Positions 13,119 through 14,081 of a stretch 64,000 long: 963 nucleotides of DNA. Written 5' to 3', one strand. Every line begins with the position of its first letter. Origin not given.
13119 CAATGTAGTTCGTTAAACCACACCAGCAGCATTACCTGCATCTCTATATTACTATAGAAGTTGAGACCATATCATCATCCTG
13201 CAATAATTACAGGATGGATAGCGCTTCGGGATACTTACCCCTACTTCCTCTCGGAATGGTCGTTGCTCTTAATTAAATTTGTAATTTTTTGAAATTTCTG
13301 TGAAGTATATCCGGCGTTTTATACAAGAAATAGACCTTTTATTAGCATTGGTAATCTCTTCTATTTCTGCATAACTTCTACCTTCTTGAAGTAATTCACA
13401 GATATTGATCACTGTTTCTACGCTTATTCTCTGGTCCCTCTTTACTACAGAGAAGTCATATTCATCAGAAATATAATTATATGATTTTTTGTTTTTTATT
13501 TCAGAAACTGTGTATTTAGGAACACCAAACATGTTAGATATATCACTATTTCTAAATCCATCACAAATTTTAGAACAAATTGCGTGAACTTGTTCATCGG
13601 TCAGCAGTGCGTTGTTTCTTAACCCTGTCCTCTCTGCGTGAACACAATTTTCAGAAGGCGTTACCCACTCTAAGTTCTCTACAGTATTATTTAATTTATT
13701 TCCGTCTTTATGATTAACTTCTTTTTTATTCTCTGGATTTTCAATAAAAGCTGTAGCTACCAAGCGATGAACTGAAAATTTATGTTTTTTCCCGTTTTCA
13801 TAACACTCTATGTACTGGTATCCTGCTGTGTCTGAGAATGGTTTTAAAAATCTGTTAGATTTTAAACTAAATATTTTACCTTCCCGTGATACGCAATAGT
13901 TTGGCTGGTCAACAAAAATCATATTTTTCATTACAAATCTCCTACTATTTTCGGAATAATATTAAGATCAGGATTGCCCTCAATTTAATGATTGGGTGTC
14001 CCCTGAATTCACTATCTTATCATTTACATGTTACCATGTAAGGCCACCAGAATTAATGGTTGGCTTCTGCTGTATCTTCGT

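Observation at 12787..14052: Insertion is built from two tandem copies of the same RNA modules: twin introns with a mini-exon, or an internally duplicated intron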

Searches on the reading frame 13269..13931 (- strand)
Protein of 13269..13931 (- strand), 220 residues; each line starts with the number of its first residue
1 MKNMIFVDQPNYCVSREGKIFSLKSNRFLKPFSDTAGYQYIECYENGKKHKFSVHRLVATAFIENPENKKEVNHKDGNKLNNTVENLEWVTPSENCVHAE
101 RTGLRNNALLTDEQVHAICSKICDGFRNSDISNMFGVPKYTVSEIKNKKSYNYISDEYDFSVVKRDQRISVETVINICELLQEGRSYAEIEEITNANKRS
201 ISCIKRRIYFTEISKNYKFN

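Call 6: search_protein_families(library=pfam, proteins=[window:13269-13931:-], max_evalue=0.01)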
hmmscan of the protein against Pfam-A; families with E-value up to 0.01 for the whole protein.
window:13269-13931:- (220 aa): 2 families
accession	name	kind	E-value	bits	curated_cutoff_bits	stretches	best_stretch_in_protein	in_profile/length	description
PF13392.12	HNH_3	-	4.2e-11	42.7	24.8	1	54-95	3-44/46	HNH endonuclease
PF04218.19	CENP-B_N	-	0.00071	19.6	21.2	1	111-149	8-46/53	CENP-B N-terminal DNA-binding domain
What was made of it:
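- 13269..13931 (-): Intron-encoded HNH homing endonuclease gene (220 aa, I-HmuI-like) in the terminal loop of P6. It has its own Shine-Dalgarno sequence (AGGAG, 13942-13938), and its stop codon lies inside the 3' strand of P6. Pfam HNH_3 E 4.2e-11 (call 6).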

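Call 32: search_solved_structures(query=window:13269-13931:-, max_evalue=1)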
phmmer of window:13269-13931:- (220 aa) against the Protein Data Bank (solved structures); distinct sequences matched with E-value up to 1: 8.
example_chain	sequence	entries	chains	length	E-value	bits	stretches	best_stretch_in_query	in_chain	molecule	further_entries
1u3e_M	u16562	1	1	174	6.7e-16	61.8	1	10-103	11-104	HNH homing endonuclease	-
5j0l_A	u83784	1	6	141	0.24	14.2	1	164-203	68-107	designed protein 3L6HC2_2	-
3g1c_A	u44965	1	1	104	0.27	14.1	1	154-210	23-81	The TrpR like protein from Eubacterium eligens ATCC 27750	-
6zu5_LJ0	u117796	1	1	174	0.56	13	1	75-202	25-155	uL5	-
3gon_A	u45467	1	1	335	0.58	13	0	169-199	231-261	Phosphomevalonate kinase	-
1k47_A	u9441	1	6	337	0.59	13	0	169-199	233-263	phosphomevalonate kinase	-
9y6s_9t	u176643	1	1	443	0.66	12.8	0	64-129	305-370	CCDC113/CCDC96 coiled-coil domain-containing protein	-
3kor_A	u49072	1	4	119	0.78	12.6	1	161-209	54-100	Possible Trp repressor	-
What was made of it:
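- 13269..13931 (-): PDB 1u3e (I-HmuI) E 6.7e-16 (call 32).
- On I-HmuI-like HNH homing endonucleases: PDB 1u3e E 6.7e-16 (call 32).
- Closest known: Bacillus phage SPO1 DNA polymerase intron encoding I-HmuI. Same: The window enzyme matches I-HmuI at E 6.7e-16 over residues 10-103 (call 32).
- Closest known: Bacillus phage SPO1 DNA polymerase intron encoding I-HmuI. Different: The C-terminal DNA-binding part of the window protein does not match I-HmuI at sequence level (call 32).
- Endonuclease: similar to I-HmuI (call 32).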

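Call 33: search_protein_families(library=phrogs, proteins=[window:13269-13931:-], max_evalue=0.001)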
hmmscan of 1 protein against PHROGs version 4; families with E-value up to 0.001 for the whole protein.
window:13269-13931:- (220 aa): 16 families
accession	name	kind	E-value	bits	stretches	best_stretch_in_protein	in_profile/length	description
phrog_59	-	DNA, RNA and nucleotide metabolism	2.8e-53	182.8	1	1-219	135-328/423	HNH endonuclease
phrog_959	-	DNA, RNA and nucleotide metabolism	2.6e-33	115.7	1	9-117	15-124/138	HNH endonuclease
phrog_1492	-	DNA, RNA and nucleotide metabolism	3.2e-23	83.5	1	10-108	55-168/414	HNH endonuclease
phrog_37683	-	unknown function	2e-20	74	1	7-100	114-209/279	-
phrog_99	-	DNA, RNA and nucleotide metabolism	1.2e-14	55.8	1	11-102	119-208/383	HNH endonuclease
phrog_826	-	DNA, RNA and nucleotide metabolism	8.8e-10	39.6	1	36-107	95-163/281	HNH endonuclease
phrog_7545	-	DNA, RNA and nucleotide metabolism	1.5e-08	36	1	32-99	62-134/160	HNH endonuclease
phrog_17657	-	DNA, RNA and nucleotide metabolism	3.8e-07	31.1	1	5-91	72-166/168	HNH endonuclease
phrog_30377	-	DNA, RNA and nucleotide metabolism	5.8e-07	30.6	1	54-106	12-61/82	HNH endonuclease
phrog_20467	-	DNA, RNA and nucleotide metabolism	2.5e-06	28.4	0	101-154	55-107/112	HNH endonuclease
phrog_4578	-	DNA, RNA and nucleotide metabolism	1.2e-05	26.2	1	69-97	29-57/130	HNH endonuclease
phrog_15471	-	DNA, RNA and nucleotide metabolism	0.00012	22.9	1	35-124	15-106/183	HNH endonuclease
phrog_2727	-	unknown function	0.00035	21.6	1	110-194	10-72/176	-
phrog_14913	-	DNA, RNA and nucleotide metabolism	0.00036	21.6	1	53-121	41-107/149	HNH endonuclease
phrog_664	-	DNA, RNA and nucleotide metabolism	0.00039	21.3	1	107-202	34-118/210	DNA binding protein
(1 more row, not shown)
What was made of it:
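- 13269..13931 (-): PHROG 59 HNH endonuclease E 2.8e-53 (call 33).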

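Call 59: search_dna_similar(query=window:13269-13931:-, collection=phages, mode=protein, max_rows=25)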
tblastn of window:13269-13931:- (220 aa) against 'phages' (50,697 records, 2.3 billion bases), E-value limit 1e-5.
Records with a match: 2809; places in all: 3929; records where one place covers at least 80% of the query: 243.
Best place of each record, by identity: 60-80% 3; <60% 2806.
By first word of the organism name: Staphylococcus 310; Lactococcus 286; Escherichia 255; Enterococcus 248; Vibrio 198; Salmonella 185; Bacillus 183; Mycobacterium 107; Pseudomonas 89; Streptococcus 87; and 95 more.
By host as written in the record: - 380; Lactococcus lactis 192; Escherichia coli 97; Staphylococcus aureus 85; Mycobacterium smegmatis mc2 155 68; Enterococcus faecalis 63; Staphylococcus sp. 36; Pectobacterium atrosepticum DSM18077 35; and 681 more.
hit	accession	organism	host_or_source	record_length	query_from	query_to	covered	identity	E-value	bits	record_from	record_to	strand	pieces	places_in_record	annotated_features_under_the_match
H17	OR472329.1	Vibrio phage vB_VibM_10AMN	Vibrio parahaemolyticus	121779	1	219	100%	44.1%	3e-47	171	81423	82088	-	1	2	hypothetical protein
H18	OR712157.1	Vibrio phage IBT_VpB-34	Vibrio parahaemolyticus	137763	1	219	100%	43.7%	6e-36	174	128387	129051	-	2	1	HNH endonuclease | hypothetical protein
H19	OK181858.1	Escherichia phage 19-1-2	Escherichia sp.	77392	1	219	100%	39.9%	3e-40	151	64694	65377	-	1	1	HNH homing endonuclease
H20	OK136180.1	Escherichia phage 18-1-2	marmot respiratory tract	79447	1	219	100%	39.9%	3e-40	151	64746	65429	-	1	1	HNH homing endonuclease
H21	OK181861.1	Escherichia phage 24-2-1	Escherichia sp.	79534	1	219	100%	39.9%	3e-40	151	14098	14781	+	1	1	HNH homing endonuclease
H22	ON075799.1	Escherichia phage vB_EcoM_TH18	Escherichia sp.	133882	1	219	100%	39.9%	3e-40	151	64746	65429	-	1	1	HNH homing endonuclease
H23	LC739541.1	Escherichia phage phiWec193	Escherichia coli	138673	1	219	100%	39.9%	4e-39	148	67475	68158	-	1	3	hypothetical protein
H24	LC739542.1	Escherichia phage phiWec196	Escherichia coli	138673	1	219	100%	39.9%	4e-39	148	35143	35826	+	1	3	hypothetical protein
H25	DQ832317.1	Escherichia phage V5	Escherichia coli O157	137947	1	219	100%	39.9%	5e-39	148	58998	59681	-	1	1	terminase large subunit | HNH homing endonuclease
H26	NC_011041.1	Escherichia phage V5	Escherichia coli O157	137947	1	219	100%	39.9%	5e-39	148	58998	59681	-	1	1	terminase large subunit | HNH endonuclease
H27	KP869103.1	Escherichia coli O157 typing phage 5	Escherichia coli O157:H7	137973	1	219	100%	39.9%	5e-39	148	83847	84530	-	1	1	hypothetical protein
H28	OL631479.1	Escherichia phage ECML-10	Escherichia coli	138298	1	219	100%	39.9%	5e-39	148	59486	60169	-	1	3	HNH endonuclease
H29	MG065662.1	Campylobacter phage A142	Campylobacter jejuni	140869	1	219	100%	39.9%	5e-39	148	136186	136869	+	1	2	record has no annotation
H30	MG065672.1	Campylobacter phage A141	Campylobacter jejuni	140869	1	219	100%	39.9%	5e-39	148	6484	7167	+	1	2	record has no annotation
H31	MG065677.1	Campylobacter phage A13b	Campylobacter jejuni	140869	1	219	100%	39.9%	5e-39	148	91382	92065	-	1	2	record has no annotation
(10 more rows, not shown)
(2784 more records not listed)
